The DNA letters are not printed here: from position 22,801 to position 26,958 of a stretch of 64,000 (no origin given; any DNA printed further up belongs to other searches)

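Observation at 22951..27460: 1285-aa single-chain fusion of MMPL-like exporter, LPLAT acyltransferase and SAM methyltransferase, adjacent to a YceI lipid-binding protein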

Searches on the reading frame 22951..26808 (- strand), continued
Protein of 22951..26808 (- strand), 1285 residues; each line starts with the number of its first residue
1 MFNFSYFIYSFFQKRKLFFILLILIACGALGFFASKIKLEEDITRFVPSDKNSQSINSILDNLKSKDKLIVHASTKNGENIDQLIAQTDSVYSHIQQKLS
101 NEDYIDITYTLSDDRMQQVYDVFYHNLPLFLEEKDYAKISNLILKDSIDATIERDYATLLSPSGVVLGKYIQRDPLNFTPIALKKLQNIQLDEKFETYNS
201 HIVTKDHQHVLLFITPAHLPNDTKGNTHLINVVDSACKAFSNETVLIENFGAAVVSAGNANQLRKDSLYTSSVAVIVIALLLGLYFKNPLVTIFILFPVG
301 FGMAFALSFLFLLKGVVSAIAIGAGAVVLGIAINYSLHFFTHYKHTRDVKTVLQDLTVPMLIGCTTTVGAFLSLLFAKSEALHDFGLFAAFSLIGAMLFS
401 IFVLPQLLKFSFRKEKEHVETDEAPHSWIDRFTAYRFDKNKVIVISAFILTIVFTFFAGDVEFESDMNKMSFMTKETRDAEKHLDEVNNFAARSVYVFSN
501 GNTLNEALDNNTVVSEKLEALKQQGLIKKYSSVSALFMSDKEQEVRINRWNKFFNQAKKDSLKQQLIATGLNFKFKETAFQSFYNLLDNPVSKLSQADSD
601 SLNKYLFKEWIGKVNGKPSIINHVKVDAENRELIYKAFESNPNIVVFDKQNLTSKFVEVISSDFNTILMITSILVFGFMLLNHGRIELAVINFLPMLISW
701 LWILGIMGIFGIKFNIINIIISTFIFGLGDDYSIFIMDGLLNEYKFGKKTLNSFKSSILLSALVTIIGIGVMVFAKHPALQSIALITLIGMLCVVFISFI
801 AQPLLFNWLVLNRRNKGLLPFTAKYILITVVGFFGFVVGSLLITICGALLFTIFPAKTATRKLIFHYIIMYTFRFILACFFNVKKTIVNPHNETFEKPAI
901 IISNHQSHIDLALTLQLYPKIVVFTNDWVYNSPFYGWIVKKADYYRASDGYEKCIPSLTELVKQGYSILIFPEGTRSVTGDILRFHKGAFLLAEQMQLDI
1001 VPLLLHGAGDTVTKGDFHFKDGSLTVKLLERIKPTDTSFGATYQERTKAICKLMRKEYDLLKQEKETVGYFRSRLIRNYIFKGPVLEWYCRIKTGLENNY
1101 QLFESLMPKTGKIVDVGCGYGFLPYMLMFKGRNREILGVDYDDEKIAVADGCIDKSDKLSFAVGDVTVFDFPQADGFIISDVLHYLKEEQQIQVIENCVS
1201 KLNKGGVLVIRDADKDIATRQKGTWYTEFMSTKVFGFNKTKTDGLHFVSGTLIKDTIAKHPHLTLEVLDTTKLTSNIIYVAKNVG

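Call 23: find_related_loci(query=A1, collection=genome_contigs, flank=10000)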
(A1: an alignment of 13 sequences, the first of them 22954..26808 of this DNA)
Query A1 (1285 aa) in genome_contigs; peptide patterns used: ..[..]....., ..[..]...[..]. (x = any residue, [..] = any of these).
356 stretches matched a pattern; 266 encode a relative of the query (tblastn E <= 1e-3); the best 80 are kept; 80 distinct loci.
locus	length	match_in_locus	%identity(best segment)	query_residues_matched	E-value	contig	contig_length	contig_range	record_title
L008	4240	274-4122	99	1-1283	0e+0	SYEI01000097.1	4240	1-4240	MAG: Bacteroidota bacterium isolate F1-60-MAGs036 F1-60__c134932, whole genome shotgun sequence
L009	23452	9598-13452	99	1-1285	0e+0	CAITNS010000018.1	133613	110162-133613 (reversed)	MAG: uncultured Bacteroidetes bacterium isolate KT_bin-0184 genome assembly, contig: bin-0184:18/86, whole genome shotgu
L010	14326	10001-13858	91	1-1285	0e+0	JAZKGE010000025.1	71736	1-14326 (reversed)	MAG: Bacteroidota bacterium isolate DC_RB_04_SPN110320-bin030 DCRB04SPN_B030_0_000000000025, whole genome shotgun sequen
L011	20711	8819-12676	89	1-1285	0e+0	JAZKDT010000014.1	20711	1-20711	MAG: Bacteroidota bacterium isolate DC_HB_01_SPN181219-bin064_1 DCHB01SPN_B064_1_000000000014, whole genome shotgun sequ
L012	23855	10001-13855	88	1-1285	0e+0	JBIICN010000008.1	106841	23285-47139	MAG: Bacteroidia bacterium isolate ME2000-08-01pf_3300043466_group1_bin14 Rohwer_bin419_scaffold_72_c1, whole genome sho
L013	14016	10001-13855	87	1-1285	0e+0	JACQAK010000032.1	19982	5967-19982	MAG: Bacteroidetes bacterium isolate NC_groundwater_914_Pr1_S-0.2um_36_15 Montesol18-Sp2_coassembly_scaffold_81500, whol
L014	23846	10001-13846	86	1-1282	0e+0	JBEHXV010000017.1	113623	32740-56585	MAG: Bacteroidota bacterium isolate ES1.bin.99 NODE_189_length_113623_cov_5.981757, whole genome shotgun sequence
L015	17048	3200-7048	85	1-1283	0e+0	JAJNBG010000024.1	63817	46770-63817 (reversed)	MAG: Bacteroidetes bacterium isolate C_No_T20_B_bin.102 scaffold_308, whole genome shotgun sequence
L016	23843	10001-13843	85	1-1281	0e+0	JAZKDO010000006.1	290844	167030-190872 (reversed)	MAG: Bacteroidota bacterium isolate DC_HB_01_SPN181219-bin054 DCHB01SPN_B054_0_000000000006, whole genome shotgun sequen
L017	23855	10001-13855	86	1-1285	0e+0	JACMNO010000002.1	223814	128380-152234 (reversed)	MAG: Bacteroidia bacterium isolate LF-bin-173 FL-bin-173-contig-k141_12864, whole genome shotgun sequence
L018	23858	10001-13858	83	1-1285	0e+0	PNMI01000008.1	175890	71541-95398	MAG: Sphingobacteriaceae bacterium isolate FW.025 FD_1000037_175890, whole genome shotgun sequence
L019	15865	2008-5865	83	1-1285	0e+0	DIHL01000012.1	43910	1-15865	MAG TPA_asm: Bacteroidetes bacterium UBA5697 UBA5697_contig_685, whole genome shotgun sequence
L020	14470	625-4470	77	1-1281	0e+0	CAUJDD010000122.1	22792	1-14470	MAG: Bacteroidota bacterium isolate KLAP122 genome assembly, contig: KLAP122_377841, whole genome shotgun sequence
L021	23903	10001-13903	77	1-1284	0e+0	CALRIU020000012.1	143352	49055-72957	MAG: Hydrocarboniphaga daqingensis isolate JJ-AX1-329-3-mx-bin493 genome assembly, contig: JJ-MOM7-71-C36, whole genome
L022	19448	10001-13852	80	1-1282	0e+0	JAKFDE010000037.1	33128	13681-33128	MAG: Bacteroidia bacterium isolate LC039 contig-124_857, whole genome shotgun sequence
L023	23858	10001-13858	77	1-1285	0e+0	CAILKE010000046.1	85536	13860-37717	MAG: uncultured Bacteroidetes bacterium isolate Ja1_bin-1594 genome assembly, contig: bin-1594:46/79, whole genome shotg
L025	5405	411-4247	75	6-1283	0e+0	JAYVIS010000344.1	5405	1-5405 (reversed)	MAG: Bacteroidota bacterium isolate GL51_Up_metabinner_16_sub GL51_Up_metabinner_16_sub_343, whole genome shotgun sequen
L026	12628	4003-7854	73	1-1282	0e+0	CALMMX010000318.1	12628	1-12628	MAG TPA_asm: uncultured Bacteroidetes bacterium isolate SRR5676433_bin.47_CONCOCT_v1.1_MAG genome assembly, contig: ERZ7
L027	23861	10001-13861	71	1-1282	0e+0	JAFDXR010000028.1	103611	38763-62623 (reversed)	MAG: Bacteroidetes bacterium isolate SZAS-3 BACT-AMP-16__28__length-103611, whole genome shotgun sequence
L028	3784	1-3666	73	62-1282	0e+0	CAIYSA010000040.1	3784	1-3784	MAG: uncultured Bacteroidetes bacterium isolate Kiruna_bin-07023 genome assembly, contig: bin-07023:040/529, whole genom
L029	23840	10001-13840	97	4-1283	0e+0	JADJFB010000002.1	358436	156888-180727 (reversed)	MAG: Bacteroidetes bacterium isolate Bjer_18-Q3-R1-45_BATAC.331 tig00004329-10-3571420, whole genome shotgun sequence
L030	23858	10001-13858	88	1-1285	0e+0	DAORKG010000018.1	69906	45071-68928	MAG TPA_asm: Bacteroidia bacterium isolate AMR_MDS_5531 NODE_57_length_69906_cov_14.318034, whole genome shotgun sequenc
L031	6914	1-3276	77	193-1283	0e+0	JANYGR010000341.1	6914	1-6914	MAG: Bacteroidetes bacterium isolate 341R_metabinner_52 341R_k141_509811, whole genome shotgun sequence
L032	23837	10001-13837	66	1-1282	0e+0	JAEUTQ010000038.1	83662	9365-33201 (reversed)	MAG: Bacteroidia bacterium isolate new MAG-333 k141_1135279, whole genome shotgun sequence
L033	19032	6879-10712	66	1-1283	0e+0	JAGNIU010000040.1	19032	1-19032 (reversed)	MAG: Bacteroidia bacterium isolate Go_SlAct_bin_27 Go_SlAct_11085_length_19032_cov_14.132981, whole genome shotgun seque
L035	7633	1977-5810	66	1-1283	0e+0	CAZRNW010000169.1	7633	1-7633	MAG TPA_asm: uncultured Flavobacteriaceae bacterium isolate SRP237561_co1_235 genome assembly, contig: NODE_19608_length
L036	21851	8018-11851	65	1-1283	0e+0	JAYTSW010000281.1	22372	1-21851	MAG: Sphingobacteriaceae bacterium isolate GFS_5278 GFS_5278_280, whole genome shotgun sequence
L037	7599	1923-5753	65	1-1283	0e+0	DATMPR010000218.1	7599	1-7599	MAG TPA_asm: Bacteroidia bacterium isolate SMAG_U12907 k141_1367272, whole genome shotgun sequence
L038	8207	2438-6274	66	1-1283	0e+0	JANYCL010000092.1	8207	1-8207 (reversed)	MAG: Sphingobacteriaceae bacterium isolate 336R_metabinner_153_sub 336R_k141_1103687, whole genome shotgun sequence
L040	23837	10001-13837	65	1-1283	0e+0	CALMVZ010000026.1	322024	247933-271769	MAG TPA_asm: uncultured Bacteroidetes bacterium isolate SRR6670123_bin.16_CONCOCT_v1.1_MAG genome assembly, contig: ERZ5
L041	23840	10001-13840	65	1-1282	0e+0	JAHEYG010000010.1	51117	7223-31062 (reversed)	MAG: Sphingobacteriaceae bacterium isolate nzgw122 NODE_631_length_51118_cov_5.343275, whole genome shotgun sequence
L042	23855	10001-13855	78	1-1282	0e+0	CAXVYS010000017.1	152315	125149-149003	MAG: Bacteroidia bacterium isolate 6e587fb1-28cf-479a-b2ce-4acc679b3bb4 genome assembly, contig: contig_17, whole genome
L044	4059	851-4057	72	1-1066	0e+0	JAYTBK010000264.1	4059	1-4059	MAG: Bacteroidota bacterium isolate GFS_14245 GFS_14245_263, whole genome shotgun sequence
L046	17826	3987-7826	58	8-1285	0e+0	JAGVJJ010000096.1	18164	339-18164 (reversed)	MAG: Bacteroidia bacterium isolate SW_35 c_000000040967, whole genome shotgun sequence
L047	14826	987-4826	57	8-1283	0e+0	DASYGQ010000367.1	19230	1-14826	MAG TPA_asm: Bacteroidia bacterium isolate SMAG_U4218 k141_2450277, whole genome shotgun sequence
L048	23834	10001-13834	58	8-1283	0e+0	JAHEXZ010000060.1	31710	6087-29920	MAG: Bacteroidetes bacterium isolate nzgw116 NODE_1014_length_31711_cov_5.549288, whole genome shotgun sequence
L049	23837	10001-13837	58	8-1285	0e+0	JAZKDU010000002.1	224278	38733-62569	MAG: Bacteroidota bacterium isolate DC_HB_01_SPN181219-bin066 DCHB01SPN_B066_0_000000000002, whole genome shotgun sequen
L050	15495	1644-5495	57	1-1282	0e+0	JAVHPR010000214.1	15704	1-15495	MAG: Bacteroidia bacterium isolate WB02no9_35_13 NODE_3182_length_15704_cov_11.248323, whole genome shotgun sequence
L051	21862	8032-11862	56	8-1282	0e+0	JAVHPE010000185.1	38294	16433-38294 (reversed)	MAG: Bacteroidia bacterium isolate WB02no2_35_113 NODE_430_length_38294_cov_81.194513, whole genome shotgun sequence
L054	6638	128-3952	57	8-1282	0e+0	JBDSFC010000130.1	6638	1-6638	MAG: Bacteroidia bacterium isolate cluster1_bin.219 k127_13609698, whole genome shotgun sequence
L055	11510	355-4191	57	8-1283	0e+0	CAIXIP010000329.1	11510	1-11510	MAG: uncultured Bacteroidetes bacterium isolate KT5_bin-767 genome assembly, contig: bin-767:329/358, whole genome shotg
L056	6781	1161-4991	56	8-1282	0e+0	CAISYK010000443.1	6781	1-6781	MAG: uncultured Bacteroidetes bacterium isolate Kiruna_bin-08168 genome assembly, contig: bin-08168:0443/1288, whole gen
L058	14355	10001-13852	55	1-1282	0e+0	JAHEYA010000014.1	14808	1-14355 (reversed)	MAG: Bacteroidetes bacterium isolate nzgw117 NODE_5184_length_14809_cov_2.674837, whole genome shotgun sequence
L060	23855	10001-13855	87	1-1285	0e+0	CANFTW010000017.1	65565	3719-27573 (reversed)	MAG: Bacteroidetes bacterium isolate Jr-16oct17-282 genome assembly, contig: Jr-16oct17-C841, whole genome shotgun seque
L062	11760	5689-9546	76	1-1285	0e+0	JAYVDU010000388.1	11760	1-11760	MAG: Bacteroidota bacterium isolate GL34_UP_concoct_161_sub GL34_UP_concoct_161_sub_387, whole genome shotgun sequence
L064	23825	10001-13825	48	7-1282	0e+0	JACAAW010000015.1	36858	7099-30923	MAG: Bacteroidetes bacterium isolate Cfx2-01 MAG1_15, whole genome shotgun sequence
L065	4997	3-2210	77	547-1282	0e+0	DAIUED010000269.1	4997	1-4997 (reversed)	MAG TPA_asm: Bacteroidota bacterium isolate CTOTU24481 NODE_8603_length_4997_cov_3.028936, whole genome shotgun sequence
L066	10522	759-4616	83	1-1285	0e+0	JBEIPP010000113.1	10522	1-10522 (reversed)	MAG: Flavobacteriales bacterium isolate Sample-106-S6-bin-64 Sample_106_S6-bin_64-k141_2064597, whole genome shotgun seq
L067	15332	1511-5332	46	8-1283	0e+0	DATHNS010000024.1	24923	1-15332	MAG TPA_asm: Ferruginibacter sp. isolate SMAG_U12664 k141_4378834, whole genome shotgun sequence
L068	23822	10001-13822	46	8-1283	0e+0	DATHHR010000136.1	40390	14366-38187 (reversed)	MAG TPA_asm: Ferruginibacter sp. isolate SMAG_U12505 k141_294624, whole genome shotgun sequence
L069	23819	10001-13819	50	5-1282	0e+0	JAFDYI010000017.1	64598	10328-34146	MAG: Bacteroidetes bacterium isolate SZAS-5 BACT-TMP-4__17__length-64598, whole genome shotgun sequence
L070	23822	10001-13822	45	8-1285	0e+0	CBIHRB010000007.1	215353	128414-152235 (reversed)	MAG TPA_asm: uncultured Mucilaginibacter sp. isolate SRR18156193_binner123_Refined_6 genome assembly, contig: ERZ2733685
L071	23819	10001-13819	47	8-1283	0e+0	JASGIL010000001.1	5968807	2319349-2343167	MAG: Ferruginibacter sp. isolate 5N328 JMF-2111-06-0005.ont.bin.328_0, whole genome shotgun sequence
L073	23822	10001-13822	45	8-1285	0e+0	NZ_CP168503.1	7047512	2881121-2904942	Mucilaginibacter sp. Mucisp86 strain CT11-86 chromosome, complete genome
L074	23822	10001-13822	45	8-1285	0e+0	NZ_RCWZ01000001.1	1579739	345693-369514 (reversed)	Mucilaginibacter kameinonensis strain SCK scaffold1, whole genome shotgun sequence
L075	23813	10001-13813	45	8-1282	0e+0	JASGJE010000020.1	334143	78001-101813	MAG: Chitinophagaceae bacterium isolate 5N400 JMF-2111-06-0005.ont.bin.400_19, whole genome shotgun sequence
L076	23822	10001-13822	46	8-1285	0e+0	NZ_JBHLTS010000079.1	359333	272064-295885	Mucilaginibacter angelicae strain NCAIM B.02415 soapdenovo_K_127_79, whole genome shotgun sequence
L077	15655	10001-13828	45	8-1283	0e+0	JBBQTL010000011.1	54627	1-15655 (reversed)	MAG: Chitinophagales bacterium isolate Co_metawrap_1837 Cmw_1837_k141_20051779_length_54627_cov_9.0000, whole genome sho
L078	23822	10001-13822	47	8-1282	0e+0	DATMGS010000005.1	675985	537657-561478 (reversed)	MAG TPA_asm: Puia sp. isolate SMAG_U13495 k141_1212159, whole genome shotgun sequence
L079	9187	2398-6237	46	1-1282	0e+0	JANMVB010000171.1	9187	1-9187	MAG: Ferruginibacter sp. isolate SOY_1_B_metabat.131 SOY_1_B_k141_2805308, whole genome shotgun sequence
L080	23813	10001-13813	46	8-1282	0e+0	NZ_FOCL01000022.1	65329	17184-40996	Mucilaginibacter gossypiicola strain Gh-48, whole genome shotgun sequence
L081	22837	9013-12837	45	8-1282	0e+0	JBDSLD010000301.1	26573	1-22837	MAG: Ferruginibacter sp. isolate cluster1_bin.361 k127_10131726, whole genome shotgun sequence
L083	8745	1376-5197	46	8-1282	0e+0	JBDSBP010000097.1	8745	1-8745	MAG: Chitinophagaceae bacterium isolate cluster1_bin.136 k127_5670005, whole genome shotgun sequence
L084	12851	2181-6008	45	8-1283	0e+0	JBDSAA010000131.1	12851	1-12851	MAG: Ferruginibacter sp. isolate cluster1_bin.1 k127_15578989, whole genome shotgun sequence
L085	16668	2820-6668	44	1-1283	0e+0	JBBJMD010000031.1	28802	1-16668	MAG: Ferruginibacter sp. isolate RUP_SRG_41 NODE_1671_length_28802_cov_4.544544, whole genome shotgun sequence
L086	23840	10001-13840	44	1-1283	0e+0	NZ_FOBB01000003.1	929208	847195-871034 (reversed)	Chitinophaga rupis strain DSM 21039, whole genome shotgun sequence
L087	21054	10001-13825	45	8-1282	0e+0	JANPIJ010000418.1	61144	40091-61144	MAG: Ferruginibacter sp. isolate VAR_61_metabat_90 VAR_61_k141_1210552, whole genome shotgun sequence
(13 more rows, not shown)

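Call 27: find_homologous_proteins(query=L005:8799-9989:+, max_evalue=1e-10)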
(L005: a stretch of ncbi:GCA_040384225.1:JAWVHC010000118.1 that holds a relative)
Query L005:8799-9989:+ (397 aa): 8000 proteins with E <= 1e-10 among 8000 candidates; the best 120 are listed.
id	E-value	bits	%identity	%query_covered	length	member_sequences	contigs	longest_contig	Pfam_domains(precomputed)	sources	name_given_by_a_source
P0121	1.4e-248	842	94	100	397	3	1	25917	PF00535.33,PF09835.15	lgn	-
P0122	2.1e-215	733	81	100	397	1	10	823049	PF00535.33,PF09835.15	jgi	jgi:glycosyltransferase involved in cell wall biosynthesis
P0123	5.0e-215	732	81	100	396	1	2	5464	PF00535.33,PF09835.15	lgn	-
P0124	8.6e-215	731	80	99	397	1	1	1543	PF00535.33,PF09835.15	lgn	-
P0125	1.8e-214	730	81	100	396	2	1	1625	PF00535.33,PF09835.15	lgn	-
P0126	3.6e-214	729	80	99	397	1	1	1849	PF00535.33,PF09835.15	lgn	-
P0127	7.2e-214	728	81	100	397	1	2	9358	PF00535.33,PF09835.15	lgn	-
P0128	8.4e-214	728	80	100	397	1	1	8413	PF00535.33,PF09835.15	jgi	jgi:glycosyltransferase involved in cell wall biosynthesis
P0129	1.5e-213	727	81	100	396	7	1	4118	PF00535.33,PF09835.15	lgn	-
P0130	3.8e-213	726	81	100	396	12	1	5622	PF00535.33,PF09835.15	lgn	-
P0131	1.1e-211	721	81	99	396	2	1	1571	PF00535.33,PF09835.15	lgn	-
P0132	2.1e-211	720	79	100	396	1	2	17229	PF00535.33,PF09835.15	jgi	jgi:glycosyltransferase involved in cell wall biosynthesis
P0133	3.0e-210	716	79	100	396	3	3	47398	PF00535.33,PF09835.15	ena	-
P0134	6.9e-209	712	77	99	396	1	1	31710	PF00535.33,PF09835.15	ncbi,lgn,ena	-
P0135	1.7e-208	710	78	100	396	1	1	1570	PF00535.33,PF09835.15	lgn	-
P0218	1.0e-153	530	59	99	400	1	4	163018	PF00535.33,PF09835.15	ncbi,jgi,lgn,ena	jgi:glycosyltransferase involved in cell wall biosynthesis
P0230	8.1e-151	521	58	99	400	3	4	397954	PF00535.33,PF09835.15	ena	-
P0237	1.4e-148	513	56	96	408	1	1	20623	PF00535.33,PF09835.15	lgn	-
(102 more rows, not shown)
